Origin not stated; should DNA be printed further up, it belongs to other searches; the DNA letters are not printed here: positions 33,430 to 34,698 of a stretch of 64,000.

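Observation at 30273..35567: Translationally coupled, fully exported four-gene operon bracketed by cyanophycinase and isoaspartyl peptidase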

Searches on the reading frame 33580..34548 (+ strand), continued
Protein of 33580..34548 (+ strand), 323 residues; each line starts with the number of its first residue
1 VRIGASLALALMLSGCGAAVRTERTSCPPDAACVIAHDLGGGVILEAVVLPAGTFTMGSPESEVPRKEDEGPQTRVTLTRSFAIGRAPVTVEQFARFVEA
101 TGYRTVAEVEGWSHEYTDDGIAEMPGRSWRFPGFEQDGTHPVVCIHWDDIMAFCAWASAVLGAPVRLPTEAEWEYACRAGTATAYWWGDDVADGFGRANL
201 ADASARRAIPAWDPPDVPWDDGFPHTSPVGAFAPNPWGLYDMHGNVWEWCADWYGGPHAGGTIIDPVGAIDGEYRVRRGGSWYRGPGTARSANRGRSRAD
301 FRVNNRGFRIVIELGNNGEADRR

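Call 53: find_encoding_contigs(protein=P0249, flank=10000, max_places=2)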
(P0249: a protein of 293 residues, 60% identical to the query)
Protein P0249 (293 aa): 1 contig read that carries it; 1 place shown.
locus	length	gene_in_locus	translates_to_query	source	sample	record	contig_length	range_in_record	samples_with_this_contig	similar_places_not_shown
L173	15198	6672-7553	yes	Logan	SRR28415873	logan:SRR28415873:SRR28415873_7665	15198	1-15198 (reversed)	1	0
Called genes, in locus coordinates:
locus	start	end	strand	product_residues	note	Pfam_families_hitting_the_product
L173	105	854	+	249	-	-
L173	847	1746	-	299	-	-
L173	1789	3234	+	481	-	PF09852:DUF2079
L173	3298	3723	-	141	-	PF13146:TRL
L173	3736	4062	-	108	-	PF13146:TRL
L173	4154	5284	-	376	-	PF02881:SRP54_N, PF06414:Zeta_toxin (weak), PF00448:SRP54, PF13671:AAA_33 (weak)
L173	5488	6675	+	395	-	-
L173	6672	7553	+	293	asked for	PF03781:FGE-sulfatase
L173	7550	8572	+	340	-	PF01112:Asparaginase_2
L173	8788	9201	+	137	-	PF02699:YajC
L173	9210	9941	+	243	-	PF01966:HD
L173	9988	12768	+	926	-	PF07549:Sec_GG (faint), PF21760:SecD_1st, PF22599:SecDF_P1_head, PF02355:SecD_SecF_C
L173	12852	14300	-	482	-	PF00884:Sulfatase, PF16347:SGSH_C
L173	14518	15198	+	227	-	?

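Call 54: find_encoding_contigs(protein=P0245, flank=8000, max_places=2)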
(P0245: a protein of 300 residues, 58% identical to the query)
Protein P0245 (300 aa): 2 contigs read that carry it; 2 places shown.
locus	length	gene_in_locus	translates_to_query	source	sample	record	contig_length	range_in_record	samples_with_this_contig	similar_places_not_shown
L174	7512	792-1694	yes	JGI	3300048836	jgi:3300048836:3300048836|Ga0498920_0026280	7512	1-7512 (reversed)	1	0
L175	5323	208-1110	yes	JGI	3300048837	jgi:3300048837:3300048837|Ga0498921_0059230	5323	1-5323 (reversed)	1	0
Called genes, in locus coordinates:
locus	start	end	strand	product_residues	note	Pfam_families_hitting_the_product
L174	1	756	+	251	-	?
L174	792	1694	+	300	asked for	PF03781:FGE-sulfatase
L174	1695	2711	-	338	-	PF04616:Glyco_hydro_43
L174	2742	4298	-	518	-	PF00587:tRNA-synt_2b (weak), PF03129:HGTP_anticodon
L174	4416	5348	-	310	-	-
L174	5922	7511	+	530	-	?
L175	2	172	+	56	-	?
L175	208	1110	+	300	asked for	PF03781:FGE-sulfatase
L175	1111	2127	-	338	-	PF04616:Glyco_hydro_43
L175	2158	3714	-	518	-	PF00587:tRNA-synt_2b (weak), PF03129:HGTP_anticodon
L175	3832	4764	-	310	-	-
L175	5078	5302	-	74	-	-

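Call 71: search_protein_families(library=ncbifam, proteins=[L171:242-2347:-], max_evalue=0.00001)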
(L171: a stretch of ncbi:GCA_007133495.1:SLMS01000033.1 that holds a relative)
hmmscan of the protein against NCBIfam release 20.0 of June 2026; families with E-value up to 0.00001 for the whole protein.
L171:242-2347:- (702 aa): 7 families
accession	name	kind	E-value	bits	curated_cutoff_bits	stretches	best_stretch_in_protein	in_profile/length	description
NF052231.1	bifunc_ArgZ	exception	1e-296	985.7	1025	1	3-692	4-695/696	bifunctional arginine dihydrolase/ornithine cyclodeaminase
TIGR00300.1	TIGR00300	equivalog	2.3e-157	524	410.8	1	286-692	4-407/407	ornithine cyclodeaminase, nickel-pincer nucleotide-dependent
NF052232.1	Arg_dihydro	equivalog_domain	9.2e-112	372.6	450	1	3-267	2-266/266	arginine dihydrolase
NF052526.1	ODC_var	equivalog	4.1e-78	262.7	440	1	362-690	21-362/364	putative NPN-dependent ornithine cyclodeaminase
NF045659.1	DiMArgaseDdahMtb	equivalog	4.9e-62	209.6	300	1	2-267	22-282/283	dimethylargininase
NF045660.1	DiMthArgaseDdahStm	equivalog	2e-10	40.9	340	1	30-268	23-249/249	dimethylargininase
NF052581.1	GSU2086_dom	subfamily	1.4e-07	31.4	250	1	469-537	45-113/301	GSU2086 family protein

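Call 77: find_encoding_contigs(protein=P0244, flank=6000, max_places=1)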
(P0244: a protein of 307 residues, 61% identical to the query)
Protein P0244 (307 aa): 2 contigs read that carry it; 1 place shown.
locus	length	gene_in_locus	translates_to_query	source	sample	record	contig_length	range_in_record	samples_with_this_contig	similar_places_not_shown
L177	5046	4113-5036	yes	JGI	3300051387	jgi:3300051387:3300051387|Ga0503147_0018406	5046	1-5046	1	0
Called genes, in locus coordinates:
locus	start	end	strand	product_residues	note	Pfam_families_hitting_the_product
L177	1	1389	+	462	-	?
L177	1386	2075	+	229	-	PF00072:Response_reg, PF00486:Trans_reg_C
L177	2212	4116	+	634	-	PF07719:TPR_2 (faint), PF13428:TPR_14 (faint)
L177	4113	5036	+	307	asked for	PF03781:FGE-sulfatase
